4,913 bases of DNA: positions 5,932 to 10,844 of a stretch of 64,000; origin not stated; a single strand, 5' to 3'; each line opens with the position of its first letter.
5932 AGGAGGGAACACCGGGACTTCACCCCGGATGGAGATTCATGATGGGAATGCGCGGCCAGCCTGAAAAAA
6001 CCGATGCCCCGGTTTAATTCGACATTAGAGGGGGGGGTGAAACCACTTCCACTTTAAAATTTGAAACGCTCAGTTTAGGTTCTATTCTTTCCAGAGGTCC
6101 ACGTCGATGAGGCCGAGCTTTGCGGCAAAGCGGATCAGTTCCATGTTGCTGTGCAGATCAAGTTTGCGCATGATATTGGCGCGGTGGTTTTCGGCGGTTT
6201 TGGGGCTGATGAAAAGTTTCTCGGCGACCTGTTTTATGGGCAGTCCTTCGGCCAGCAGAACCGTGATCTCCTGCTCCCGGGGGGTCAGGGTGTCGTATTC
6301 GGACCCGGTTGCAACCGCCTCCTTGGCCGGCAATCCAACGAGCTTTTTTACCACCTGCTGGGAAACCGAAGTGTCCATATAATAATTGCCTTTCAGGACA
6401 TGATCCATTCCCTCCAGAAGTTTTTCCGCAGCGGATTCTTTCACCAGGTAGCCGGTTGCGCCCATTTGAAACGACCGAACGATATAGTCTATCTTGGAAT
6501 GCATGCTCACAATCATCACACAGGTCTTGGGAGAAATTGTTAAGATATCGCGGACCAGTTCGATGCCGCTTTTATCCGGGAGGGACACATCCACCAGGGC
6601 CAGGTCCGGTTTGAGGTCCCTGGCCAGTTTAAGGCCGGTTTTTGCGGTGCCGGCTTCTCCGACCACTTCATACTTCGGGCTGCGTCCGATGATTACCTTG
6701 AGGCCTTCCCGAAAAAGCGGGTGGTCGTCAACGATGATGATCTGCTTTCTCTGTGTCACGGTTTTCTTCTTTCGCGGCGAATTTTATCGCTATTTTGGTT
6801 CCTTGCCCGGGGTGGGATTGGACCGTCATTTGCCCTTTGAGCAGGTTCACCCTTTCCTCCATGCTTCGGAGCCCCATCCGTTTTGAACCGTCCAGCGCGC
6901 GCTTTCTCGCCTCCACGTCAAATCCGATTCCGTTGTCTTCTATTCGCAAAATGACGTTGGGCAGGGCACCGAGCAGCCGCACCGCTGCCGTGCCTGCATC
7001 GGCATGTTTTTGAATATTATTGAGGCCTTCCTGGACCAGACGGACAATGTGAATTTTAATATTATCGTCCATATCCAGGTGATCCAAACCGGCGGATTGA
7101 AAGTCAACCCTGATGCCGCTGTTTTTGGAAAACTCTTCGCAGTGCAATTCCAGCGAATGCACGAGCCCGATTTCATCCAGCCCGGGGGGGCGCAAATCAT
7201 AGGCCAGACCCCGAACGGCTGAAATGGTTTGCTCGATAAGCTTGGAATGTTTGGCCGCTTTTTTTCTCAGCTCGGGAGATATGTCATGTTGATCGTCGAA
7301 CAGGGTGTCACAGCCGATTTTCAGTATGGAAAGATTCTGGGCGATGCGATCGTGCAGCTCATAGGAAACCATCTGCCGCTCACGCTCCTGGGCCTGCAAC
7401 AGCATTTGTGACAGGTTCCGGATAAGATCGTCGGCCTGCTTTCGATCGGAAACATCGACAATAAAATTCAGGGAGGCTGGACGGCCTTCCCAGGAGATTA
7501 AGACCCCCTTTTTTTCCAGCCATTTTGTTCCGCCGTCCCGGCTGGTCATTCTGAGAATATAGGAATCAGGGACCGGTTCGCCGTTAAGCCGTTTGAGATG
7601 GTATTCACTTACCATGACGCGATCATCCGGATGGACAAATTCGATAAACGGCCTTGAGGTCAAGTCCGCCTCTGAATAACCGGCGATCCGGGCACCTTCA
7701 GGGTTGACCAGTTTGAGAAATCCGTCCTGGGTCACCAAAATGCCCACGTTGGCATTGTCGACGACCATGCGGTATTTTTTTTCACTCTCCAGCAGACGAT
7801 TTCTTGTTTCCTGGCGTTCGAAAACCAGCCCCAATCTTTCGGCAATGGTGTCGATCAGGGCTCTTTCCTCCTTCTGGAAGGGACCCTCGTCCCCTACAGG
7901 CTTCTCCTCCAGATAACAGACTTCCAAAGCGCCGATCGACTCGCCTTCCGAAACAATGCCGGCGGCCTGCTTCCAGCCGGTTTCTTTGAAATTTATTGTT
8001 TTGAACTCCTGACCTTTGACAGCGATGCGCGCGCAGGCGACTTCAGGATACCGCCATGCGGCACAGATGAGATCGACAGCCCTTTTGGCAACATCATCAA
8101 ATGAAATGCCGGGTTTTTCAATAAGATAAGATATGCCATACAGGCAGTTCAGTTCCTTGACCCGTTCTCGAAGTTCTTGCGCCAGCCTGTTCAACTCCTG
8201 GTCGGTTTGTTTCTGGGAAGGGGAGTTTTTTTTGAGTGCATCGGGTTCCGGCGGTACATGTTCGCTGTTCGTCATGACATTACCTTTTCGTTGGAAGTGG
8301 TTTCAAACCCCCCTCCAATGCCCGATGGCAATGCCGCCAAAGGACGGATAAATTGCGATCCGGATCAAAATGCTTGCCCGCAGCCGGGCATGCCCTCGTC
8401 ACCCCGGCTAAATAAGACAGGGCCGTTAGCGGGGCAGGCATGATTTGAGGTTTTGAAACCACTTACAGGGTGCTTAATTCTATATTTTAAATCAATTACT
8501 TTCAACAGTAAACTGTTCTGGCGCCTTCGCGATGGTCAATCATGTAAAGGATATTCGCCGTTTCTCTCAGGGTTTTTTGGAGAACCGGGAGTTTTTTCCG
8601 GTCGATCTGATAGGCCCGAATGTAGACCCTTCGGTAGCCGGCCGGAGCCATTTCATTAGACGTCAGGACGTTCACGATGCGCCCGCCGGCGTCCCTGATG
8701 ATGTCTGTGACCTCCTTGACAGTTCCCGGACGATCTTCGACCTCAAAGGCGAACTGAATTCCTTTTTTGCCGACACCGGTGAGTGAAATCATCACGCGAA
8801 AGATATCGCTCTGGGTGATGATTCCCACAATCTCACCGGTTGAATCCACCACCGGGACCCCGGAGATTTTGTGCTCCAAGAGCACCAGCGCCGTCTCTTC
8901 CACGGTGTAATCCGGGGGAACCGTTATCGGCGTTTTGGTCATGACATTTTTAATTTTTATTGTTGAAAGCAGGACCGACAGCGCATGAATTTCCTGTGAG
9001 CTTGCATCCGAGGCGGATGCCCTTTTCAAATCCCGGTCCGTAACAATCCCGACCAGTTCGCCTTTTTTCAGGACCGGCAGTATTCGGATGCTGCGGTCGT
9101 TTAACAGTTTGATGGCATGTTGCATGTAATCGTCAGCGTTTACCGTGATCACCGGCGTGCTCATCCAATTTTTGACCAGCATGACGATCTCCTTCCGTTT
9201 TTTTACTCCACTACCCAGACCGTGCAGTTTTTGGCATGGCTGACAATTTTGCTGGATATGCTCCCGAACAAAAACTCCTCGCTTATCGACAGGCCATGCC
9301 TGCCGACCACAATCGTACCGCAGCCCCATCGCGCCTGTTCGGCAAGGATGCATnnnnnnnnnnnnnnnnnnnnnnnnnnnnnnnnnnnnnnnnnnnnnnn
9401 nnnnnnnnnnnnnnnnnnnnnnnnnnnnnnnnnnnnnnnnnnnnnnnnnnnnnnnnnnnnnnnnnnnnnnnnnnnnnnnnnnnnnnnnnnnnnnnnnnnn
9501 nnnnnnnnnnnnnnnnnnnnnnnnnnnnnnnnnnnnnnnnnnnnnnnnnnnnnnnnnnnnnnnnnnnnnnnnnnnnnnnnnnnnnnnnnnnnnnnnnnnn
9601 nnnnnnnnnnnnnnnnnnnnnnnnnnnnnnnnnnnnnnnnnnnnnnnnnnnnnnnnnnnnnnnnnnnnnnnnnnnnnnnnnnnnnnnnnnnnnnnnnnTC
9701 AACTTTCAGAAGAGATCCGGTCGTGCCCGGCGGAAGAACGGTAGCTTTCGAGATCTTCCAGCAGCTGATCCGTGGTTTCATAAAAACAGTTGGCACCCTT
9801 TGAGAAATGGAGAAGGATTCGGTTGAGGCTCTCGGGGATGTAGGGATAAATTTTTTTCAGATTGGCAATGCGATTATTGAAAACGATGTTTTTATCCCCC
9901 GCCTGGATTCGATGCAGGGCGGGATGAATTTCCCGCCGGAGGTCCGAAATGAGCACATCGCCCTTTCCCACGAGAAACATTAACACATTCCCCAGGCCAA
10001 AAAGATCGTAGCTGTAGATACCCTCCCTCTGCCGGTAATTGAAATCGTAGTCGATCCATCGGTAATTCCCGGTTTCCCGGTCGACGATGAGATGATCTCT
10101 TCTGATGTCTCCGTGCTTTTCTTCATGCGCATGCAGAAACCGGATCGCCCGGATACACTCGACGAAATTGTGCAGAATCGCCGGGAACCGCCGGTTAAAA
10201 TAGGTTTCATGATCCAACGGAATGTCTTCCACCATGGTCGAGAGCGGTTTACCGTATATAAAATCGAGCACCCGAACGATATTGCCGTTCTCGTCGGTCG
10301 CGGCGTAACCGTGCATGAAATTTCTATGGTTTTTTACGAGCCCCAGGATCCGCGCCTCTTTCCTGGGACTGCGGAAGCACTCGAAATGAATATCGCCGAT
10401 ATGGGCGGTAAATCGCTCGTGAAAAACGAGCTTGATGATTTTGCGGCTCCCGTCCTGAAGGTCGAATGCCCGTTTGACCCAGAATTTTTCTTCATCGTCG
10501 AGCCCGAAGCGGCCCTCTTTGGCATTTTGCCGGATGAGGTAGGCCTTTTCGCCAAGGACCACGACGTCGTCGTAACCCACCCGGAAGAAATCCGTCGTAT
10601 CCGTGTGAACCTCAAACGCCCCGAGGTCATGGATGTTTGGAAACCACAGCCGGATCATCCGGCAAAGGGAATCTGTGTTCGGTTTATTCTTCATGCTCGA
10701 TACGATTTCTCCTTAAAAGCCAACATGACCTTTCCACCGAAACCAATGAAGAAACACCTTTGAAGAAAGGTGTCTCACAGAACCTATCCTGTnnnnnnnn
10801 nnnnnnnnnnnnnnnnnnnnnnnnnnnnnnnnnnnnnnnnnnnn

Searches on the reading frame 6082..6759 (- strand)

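Call 5: search_protein_families(library=pfam, proteins=[window:6082-6759:-])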
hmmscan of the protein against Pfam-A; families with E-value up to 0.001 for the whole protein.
window:6082-6759:- (225 aa): 3 families
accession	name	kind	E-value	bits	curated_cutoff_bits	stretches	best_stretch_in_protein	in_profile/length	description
PF00072.30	Response_reg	-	3.8e-25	88.7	30.2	1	7-116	1-108/111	Response regulator receiver domain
PF00196.25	GerE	-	9.9e-19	67.2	23.5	1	156-212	1-57/57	Bacterial regulatory proteins, luxR family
PF08281.18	Sigma70_r4_2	-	9.7e-05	22.4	25.7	1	157-200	10-54/54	Sigma-70, region 4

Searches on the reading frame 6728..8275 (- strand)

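Call 5: search_protein_families(library=pfam, proteins=[window:6728-8275:-])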
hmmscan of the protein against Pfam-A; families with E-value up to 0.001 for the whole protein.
window:6728-8275:- (515 aa): 5 families
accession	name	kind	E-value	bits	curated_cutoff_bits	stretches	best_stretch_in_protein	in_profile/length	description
PF02518.31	HATPase_c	-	6.7e-12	46.3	26.4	1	408-500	4-108/111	Histidine kinase-, DNA gyrase B-, and HSP90-like ATPase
PF08447.18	PAS_3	-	9.7e-12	45.4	25.6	1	190-269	4-85/89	PAS fold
PF07730.19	HisKA_3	-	7.8e-09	36.4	24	1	299-366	1-68/68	Histidine kinase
PF00989.32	PAS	-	1.2e-08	35.4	22.6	1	167-264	2-100/113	PAS fold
PF13188.13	PAS_8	-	2.8e-05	24.3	21.8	1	167-218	2-54/65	PAS domain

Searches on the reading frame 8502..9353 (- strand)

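Call 5: search_protein_families(library=pfam, proteins=[window:8502-9353:-])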
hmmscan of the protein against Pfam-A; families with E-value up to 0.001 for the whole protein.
window:8502-9353:- (283 aa): 1 family
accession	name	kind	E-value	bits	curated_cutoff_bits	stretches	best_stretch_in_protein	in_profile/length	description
PF00571.33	CBS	-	4.4e-31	107.4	24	2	134-188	1-55/57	CBS domain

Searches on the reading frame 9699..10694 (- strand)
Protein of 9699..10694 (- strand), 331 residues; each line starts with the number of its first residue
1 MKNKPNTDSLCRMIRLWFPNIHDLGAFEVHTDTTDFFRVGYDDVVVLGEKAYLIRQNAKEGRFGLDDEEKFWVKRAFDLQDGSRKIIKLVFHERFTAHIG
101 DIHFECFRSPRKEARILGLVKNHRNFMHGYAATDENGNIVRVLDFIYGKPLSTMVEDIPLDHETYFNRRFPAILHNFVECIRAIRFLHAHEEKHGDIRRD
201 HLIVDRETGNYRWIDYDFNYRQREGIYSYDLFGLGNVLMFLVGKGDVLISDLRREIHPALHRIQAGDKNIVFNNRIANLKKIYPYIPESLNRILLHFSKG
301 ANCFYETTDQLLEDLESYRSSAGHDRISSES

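Call 5: search_protein_families(library=pfam, proteins=[window:9699-10694:-])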
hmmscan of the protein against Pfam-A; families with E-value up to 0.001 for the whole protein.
window:9699-10694:- (331 aa): 1 family
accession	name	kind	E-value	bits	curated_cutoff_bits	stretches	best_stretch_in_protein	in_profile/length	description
PF00069.31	Pkinase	-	0.00013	21.9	31.7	1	108-219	43-145/263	Protein kinase domain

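Call 43: search_protein_families(library=ncbifam, proteins=[window:9699-10694:-], max_evalue=0.01)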
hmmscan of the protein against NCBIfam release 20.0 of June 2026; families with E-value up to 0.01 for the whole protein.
window:9699-10694:- (331 aa): 0 families
